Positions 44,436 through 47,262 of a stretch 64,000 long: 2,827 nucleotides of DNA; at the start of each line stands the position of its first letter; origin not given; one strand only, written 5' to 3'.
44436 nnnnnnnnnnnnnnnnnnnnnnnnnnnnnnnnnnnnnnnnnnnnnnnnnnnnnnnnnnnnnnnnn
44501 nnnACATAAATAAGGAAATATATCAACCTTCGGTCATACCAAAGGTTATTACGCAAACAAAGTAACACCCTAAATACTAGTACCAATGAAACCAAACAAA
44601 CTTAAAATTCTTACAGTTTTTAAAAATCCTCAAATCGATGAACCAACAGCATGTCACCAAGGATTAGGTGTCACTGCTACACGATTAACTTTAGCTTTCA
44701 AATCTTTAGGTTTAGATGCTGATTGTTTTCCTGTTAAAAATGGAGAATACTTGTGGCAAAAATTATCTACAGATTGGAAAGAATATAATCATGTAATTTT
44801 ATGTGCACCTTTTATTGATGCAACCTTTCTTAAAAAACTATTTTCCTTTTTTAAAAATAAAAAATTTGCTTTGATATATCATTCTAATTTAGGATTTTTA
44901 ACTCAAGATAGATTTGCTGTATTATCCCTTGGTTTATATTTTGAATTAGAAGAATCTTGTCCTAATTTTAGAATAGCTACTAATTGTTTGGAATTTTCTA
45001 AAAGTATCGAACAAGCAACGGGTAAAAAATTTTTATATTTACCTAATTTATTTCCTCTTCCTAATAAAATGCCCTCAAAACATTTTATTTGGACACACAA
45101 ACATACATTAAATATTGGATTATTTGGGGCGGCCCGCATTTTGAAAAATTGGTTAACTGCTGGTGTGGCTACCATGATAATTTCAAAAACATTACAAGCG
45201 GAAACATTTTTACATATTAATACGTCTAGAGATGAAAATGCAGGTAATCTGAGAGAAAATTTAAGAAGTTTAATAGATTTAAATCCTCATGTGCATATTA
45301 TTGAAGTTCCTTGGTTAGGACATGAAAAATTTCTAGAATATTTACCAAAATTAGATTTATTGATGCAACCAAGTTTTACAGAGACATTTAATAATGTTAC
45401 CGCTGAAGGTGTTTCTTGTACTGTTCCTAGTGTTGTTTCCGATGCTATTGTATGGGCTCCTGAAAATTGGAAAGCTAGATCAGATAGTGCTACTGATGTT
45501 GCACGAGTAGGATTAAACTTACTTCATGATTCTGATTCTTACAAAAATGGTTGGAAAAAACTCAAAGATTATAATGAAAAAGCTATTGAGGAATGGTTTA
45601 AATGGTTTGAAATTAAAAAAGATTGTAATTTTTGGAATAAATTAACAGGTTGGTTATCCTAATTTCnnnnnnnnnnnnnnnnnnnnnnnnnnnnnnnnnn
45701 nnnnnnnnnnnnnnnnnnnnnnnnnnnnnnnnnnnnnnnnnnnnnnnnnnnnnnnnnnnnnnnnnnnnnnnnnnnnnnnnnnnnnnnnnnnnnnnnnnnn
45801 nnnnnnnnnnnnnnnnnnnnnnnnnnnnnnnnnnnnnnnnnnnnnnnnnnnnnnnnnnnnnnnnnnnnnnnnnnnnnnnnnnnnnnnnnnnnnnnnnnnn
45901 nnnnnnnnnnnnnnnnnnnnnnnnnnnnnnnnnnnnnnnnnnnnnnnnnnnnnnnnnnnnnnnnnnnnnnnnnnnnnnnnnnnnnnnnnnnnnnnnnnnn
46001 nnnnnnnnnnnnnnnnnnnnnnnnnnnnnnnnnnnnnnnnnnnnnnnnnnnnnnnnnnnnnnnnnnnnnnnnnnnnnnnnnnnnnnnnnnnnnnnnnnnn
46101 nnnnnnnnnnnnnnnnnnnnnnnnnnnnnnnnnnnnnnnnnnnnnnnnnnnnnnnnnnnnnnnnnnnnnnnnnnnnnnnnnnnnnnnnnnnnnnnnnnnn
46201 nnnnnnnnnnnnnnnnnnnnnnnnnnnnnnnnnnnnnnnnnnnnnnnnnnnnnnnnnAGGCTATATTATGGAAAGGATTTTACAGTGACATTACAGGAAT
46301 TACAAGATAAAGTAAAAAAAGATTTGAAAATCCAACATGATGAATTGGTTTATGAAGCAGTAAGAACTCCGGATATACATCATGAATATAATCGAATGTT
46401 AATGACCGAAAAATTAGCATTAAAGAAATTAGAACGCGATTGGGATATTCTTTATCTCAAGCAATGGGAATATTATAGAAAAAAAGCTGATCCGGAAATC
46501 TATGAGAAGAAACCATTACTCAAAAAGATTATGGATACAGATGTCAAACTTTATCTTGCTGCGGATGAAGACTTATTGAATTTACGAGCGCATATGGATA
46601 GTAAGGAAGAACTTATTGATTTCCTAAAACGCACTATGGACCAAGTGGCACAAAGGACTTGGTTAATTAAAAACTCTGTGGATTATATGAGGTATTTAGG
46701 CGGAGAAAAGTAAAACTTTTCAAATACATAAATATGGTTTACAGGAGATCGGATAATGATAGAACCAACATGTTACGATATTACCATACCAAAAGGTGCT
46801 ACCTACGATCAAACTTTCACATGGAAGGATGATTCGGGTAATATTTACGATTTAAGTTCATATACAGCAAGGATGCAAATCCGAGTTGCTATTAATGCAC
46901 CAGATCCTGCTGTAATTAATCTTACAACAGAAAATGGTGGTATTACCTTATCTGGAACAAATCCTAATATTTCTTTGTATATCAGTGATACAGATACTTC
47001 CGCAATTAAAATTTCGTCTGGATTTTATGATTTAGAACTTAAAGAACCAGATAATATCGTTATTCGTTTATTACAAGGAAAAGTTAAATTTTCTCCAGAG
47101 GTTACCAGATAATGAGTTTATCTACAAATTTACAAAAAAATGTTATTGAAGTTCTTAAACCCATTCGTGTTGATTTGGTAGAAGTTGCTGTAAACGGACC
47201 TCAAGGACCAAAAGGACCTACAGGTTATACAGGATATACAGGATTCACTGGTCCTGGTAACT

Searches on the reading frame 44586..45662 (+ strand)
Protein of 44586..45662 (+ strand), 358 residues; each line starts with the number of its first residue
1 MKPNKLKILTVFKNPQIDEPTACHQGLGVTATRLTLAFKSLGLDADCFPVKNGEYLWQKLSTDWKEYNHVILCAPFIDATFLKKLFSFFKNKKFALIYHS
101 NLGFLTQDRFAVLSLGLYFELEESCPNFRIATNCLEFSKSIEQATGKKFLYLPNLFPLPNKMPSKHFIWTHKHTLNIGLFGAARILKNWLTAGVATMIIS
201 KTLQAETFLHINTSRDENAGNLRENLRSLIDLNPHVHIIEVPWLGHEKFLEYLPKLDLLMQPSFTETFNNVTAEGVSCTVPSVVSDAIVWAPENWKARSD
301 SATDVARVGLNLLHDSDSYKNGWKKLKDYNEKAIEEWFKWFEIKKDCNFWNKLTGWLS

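Call 7: search_protein_families(library=pfam, proteins=[window:44586-45662:+], max_evalue=0.01)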
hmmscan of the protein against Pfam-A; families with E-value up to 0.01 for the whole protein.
window:44586-45662:+ (358 aa): 1 family
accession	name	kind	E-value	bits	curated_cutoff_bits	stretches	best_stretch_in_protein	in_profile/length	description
PF13692.12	Glyco_trans_1_4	-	6.6e-05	23.6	27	1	223-287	45-108/142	Glycosyl transferases group 1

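Call 32: search_protein_families(library=ncbifam, proteins=[window:44586-45662:+], max_evalue=0.01)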
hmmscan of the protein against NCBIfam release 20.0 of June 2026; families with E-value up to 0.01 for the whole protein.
window:44586-45662:+ (358 aa): 0 families

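Call 33: search_protein_families(library=phrogs, proteins=[window:44586-45662:+], max_evalue=0.01)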
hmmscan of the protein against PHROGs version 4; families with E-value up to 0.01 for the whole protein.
window:44586-45662:+ (358 aa): 0 families

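Call 62: find_related_loci(query=window:44586-45662:+, collection=viral_contigs, flank=10000)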
Query window:44586-45662:+ (358 aa) in viral_contigs; peptide patterns used: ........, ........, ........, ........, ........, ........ (x = any residue, [..] = any of these).
3 stretches matched a pattern, but none encodes a relative of the query by tblastn (E <= 1e-3).

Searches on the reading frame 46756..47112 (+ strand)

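Call 33: search_protein_families(library=phrogs, proteins=[window:46756-47112:+], max_evalue=0.01)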
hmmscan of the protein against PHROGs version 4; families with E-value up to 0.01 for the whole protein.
window:46756-47112:+ (118 aa): 2 families
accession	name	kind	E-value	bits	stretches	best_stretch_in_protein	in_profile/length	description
phrog_1084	-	unknown function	1.2e-25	91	1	1-118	2-116/123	unknown function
phrog_3304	-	tail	6.6e-06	27.1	1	8-117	8-113/177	L-shaped tail fiber protein assembly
